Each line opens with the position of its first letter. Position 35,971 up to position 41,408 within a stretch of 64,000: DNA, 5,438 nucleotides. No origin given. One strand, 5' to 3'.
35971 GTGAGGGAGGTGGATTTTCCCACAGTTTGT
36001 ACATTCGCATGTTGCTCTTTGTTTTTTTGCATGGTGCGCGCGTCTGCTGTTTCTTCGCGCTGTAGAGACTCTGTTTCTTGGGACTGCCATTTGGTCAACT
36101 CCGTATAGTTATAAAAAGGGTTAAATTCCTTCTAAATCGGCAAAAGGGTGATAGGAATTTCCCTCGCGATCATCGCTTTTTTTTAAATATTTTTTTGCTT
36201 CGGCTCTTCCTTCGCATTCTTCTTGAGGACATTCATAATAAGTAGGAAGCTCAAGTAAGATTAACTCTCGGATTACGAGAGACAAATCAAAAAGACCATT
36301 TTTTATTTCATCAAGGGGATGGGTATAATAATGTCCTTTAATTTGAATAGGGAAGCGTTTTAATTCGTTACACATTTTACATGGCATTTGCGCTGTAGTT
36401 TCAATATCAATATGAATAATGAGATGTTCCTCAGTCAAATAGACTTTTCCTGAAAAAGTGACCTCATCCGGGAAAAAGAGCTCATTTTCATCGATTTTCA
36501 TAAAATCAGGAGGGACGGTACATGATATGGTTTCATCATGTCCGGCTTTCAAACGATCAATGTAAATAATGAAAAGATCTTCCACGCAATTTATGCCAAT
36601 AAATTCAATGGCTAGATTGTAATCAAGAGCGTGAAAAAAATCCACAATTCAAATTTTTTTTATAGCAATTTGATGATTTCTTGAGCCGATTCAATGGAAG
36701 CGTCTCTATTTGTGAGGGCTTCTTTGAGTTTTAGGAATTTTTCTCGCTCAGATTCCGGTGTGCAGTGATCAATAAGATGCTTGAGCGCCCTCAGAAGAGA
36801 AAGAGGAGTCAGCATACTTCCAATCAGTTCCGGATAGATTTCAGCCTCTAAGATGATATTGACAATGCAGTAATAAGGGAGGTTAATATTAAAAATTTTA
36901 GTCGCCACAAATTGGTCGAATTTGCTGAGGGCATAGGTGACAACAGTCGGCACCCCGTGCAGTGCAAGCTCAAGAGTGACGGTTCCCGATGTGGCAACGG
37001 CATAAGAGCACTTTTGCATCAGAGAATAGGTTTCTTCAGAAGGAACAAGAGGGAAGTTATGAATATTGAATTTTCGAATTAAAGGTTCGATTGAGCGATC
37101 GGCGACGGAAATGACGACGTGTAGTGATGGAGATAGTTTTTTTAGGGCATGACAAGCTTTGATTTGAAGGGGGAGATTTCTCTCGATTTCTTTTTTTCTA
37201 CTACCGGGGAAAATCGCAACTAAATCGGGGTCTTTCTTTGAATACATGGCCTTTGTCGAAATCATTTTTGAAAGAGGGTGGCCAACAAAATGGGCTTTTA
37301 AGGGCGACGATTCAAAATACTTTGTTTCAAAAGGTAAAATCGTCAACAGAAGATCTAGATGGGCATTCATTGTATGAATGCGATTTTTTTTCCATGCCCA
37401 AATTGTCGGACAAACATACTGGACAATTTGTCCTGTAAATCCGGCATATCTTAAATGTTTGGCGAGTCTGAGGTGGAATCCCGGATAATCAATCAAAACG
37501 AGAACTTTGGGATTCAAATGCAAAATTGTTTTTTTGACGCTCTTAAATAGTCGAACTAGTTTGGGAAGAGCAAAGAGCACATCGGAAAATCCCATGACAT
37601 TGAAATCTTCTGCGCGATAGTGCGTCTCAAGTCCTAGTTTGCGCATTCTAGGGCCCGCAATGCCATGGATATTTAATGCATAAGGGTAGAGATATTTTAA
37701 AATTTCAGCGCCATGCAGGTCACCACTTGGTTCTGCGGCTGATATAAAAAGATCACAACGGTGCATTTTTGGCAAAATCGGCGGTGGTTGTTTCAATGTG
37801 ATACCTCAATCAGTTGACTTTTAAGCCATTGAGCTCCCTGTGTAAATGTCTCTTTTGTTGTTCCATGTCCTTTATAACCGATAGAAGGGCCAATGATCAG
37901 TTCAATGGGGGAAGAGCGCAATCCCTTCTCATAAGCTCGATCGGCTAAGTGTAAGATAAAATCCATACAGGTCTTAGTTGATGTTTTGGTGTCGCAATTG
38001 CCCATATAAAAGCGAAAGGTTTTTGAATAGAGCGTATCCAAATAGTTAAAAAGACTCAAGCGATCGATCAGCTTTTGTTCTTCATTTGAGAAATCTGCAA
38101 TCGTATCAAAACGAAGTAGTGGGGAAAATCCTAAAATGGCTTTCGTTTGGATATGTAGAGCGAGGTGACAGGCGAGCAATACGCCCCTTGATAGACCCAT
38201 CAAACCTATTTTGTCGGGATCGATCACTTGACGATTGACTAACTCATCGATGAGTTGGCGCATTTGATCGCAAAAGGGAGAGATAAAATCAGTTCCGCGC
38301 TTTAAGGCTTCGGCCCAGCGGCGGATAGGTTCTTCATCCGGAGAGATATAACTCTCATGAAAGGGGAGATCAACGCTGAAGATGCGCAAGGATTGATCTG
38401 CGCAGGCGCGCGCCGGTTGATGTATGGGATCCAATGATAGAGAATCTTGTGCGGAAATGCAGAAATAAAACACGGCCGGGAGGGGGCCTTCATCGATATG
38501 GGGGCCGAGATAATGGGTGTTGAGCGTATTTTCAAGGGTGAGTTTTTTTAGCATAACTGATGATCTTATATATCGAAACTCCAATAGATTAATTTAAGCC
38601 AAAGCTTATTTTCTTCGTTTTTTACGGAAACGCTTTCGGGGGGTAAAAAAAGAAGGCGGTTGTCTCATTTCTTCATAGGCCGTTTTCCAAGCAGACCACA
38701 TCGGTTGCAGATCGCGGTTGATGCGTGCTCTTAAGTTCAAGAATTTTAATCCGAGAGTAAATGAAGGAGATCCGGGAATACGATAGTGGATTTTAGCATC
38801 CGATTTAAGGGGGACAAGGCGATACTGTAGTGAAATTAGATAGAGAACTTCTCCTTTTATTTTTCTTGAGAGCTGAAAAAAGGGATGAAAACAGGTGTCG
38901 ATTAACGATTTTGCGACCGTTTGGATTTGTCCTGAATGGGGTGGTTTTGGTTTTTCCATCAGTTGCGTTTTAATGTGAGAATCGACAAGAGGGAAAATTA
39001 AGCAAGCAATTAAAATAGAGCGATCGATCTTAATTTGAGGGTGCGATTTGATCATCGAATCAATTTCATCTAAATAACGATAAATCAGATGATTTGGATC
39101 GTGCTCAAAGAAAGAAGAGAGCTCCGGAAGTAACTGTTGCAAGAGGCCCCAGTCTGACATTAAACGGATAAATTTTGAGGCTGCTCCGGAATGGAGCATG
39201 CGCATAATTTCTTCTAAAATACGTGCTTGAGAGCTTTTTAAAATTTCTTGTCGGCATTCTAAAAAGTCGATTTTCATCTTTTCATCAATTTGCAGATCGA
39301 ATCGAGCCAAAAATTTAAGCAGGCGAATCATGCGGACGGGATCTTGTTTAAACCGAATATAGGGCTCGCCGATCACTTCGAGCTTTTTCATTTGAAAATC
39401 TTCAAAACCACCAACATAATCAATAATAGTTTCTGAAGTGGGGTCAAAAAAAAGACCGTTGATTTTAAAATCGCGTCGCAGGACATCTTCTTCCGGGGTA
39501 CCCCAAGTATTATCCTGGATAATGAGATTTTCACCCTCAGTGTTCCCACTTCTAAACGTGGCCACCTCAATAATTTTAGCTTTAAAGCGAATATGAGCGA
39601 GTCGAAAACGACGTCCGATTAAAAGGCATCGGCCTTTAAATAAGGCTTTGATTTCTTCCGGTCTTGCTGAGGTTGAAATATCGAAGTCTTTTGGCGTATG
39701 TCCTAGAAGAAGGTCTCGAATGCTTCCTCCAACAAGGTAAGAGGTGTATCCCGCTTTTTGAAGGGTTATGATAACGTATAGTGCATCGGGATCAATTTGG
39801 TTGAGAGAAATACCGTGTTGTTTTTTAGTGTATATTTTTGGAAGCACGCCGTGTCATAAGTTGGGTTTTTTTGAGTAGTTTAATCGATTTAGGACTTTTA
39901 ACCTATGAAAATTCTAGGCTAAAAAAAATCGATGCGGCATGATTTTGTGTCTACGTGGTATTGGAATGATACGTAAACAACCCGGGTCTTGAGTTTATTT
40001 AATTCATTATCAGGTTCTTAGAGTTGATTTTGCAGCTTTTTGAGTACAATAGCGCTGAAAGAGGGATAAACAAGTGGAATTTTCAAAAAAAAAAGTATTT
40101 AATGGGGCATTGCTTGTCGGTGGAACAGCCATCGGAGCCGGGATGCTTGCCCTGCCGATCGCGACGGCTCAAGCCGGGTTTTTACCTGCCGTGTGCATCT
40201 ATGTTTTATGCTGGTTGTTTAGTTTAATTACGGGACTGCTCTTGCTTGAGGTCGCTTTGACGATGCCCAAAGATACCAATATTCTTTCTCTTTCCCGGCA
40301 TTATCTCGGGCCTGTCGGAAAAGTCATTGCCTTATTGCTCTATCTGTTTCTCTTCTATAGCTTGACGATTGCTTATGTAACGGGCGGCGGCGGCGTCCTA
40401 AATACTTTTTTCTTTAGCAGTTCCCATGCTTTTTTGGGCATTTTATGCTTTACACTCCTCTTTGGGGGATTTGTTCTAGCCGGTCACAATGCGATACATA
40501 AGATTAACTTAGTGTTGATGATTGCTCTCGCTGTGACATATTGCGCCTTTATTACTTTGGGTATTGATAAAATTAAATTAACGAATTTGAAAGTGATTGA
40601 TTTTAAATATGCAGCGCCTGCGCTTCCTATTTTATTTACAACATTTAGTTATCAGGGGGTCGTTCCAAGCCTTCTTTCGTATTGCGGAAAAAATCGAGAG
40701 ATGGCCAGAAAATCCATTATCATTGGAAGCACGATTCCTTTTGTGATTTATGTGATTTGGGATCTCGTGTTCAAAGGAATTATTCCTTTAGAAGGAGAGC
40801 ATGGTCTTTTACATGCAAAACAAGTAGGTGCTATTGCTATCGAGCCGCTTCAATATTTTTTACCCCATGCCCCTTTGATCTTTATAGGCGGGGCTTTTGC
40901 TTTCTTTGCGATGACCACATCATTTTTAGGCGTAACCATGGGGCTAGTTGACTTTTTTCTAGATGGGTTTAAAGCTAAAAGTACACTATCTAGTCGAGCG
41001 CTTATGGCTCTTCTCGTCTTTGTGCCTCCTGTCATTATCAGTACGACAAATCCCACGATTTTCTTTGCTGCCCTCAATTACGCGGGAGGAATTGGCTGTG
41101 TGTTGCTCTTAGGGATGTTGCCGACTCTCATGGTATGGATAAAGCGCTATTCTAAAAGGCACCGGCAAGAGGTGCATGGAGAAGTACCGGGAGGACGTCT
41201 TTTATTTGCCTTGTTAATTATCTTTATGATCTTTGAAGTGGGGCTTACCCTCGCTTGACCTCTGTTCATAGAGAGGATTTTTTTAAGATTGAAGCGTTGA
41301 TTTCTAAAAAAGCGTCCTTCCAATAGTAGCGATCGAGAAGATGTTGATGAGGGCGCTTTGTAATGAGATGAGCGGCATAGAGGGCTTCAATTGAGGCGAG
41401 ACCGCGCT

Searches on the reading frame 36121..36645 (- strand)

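Call 33: search_protein_families(library=pfam, proteins=[window:36121-36645:-], max_evalue=0.001)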
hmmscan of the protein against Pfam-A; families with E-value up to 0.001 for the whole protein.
window:36121-36645:- (174 aa): 1 family
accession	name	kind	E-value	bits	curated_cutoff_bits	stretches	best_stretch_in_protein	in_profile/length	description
PF02620.22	YceD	-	2.1e-07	31.4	33.2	1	115-172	55-116/119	Large ribosomal RNA subunit accumulation protein YceD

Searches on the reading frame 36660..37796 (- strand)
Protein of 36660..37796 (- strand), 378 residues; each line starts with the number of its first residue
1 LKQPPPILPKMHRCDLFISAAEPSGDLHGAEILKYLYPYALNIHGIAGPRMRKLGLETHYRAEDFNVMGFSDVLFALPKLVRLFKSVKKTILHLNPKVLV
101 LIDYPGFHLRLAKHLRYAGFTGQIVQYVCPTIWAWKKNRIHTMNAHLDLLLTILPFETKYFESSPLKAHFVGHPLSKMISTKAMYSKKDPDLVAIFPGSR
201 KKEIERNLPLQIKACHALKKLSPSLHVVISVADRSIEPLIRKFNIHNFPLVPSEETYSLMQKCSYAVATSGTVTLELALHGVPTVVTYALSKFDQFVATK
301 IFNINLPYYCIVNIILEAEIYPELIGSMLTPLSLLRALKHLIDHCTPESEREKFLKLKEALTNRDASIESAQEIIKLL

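Call 33: search_protein_families(library=pfam, proteins=[window:36660-37796:-], max_evalue=0.001)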
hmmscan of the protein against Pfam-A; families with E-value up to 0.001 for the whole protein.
window:36660-37796:- (378 aa): 2 families
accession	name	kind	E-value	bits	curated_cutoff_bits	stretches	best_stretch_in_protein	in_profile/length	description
PF02684.21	LpxB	-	1.8e-89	300.7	22.6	1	17-347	2-344/374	Lipid-A-disaccharide synthetase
PF02350.25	Epimerase_2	-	0.00077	18.9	30.6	0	210-286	202-283/347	UDP-N-acetylglucosamine 2-epimerase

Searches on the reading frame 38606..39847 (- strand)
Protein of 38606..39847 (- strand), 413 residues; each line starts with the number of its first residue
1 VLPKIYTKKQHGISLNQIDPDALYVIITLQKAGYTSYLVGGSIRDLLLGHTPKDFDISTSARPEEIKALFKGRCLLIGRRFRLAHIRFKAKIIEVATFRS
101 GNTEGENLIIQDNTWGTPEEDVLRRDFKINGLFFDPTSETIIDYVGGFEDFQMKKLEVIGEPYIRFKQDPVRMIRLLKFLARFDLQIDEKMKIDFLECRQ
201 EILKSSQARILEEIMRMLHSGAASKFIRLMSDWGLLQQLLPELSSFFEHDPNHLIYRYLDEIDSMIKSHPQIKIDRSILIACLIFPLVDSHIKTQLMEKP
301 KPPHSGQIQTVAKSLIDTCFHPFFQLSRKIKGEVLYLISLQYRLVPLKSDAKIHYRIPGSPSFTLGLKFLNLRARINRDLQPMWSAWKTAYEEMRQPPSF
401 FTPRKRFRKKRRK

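Call 33: search_protein_families(library=pfam, proteins=[window:38606-39847:-], max_evalue=0.001)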
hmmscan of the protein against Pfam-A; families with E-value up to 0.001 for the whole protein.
window:38606-39847:- (413 aa): 2 families
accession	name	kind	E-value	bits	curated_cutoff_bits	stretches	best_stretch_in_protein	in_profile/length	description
PF01743.26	PolyA_pol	-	3.1e-31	108.8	23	1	37-156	2-125/126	Poly A polymerase head domain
PF12627.12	PolyA_pol_RNAbd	-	1.9e-13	50.4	22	1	185-245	2-62/64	Probable RNA and SrmB- binding site of polymerase A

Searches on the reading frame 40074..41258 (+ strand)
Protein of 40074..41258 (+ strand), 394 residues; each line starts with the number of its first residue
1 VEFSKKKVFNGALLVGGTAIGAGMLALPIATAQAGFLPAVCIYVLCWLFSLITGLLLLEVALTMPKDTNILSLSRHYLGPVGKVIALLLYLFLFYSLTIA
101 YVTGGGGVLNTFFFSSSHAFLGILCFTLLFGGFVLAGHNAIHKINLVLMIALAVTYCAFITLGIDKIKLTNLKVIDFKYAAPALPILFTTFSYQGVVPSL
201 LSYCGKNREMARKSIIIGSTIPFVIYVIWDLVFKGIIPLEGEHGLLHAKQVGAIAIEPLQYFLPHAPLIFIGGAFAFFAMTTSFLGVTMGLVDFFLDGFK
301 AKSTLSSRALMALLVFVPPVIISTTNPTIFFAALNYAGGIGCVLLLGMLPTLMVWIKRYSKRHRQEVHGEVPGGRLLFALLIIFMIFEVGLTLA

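Call 34: search_protein_families(library=pfam, proteins=[window:40074-41258:+], max_evalue=0.001)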
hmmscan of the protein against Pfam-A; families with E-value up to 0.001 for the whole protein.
window:40074-41258:+ (394 aa): 2 families
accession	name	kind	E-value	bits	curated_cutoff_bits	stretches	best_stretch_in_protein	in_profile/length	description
PF03222.19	Trp_Tyr_perm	-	7.6e-95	318.8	22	1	5-387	2-388/393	Tryptophan/tyrosine permease family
PF01490.24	Aa_trans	-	2.1e-09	37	25.6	1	7-227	4-244/410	Transmembrane amino acid transporter protein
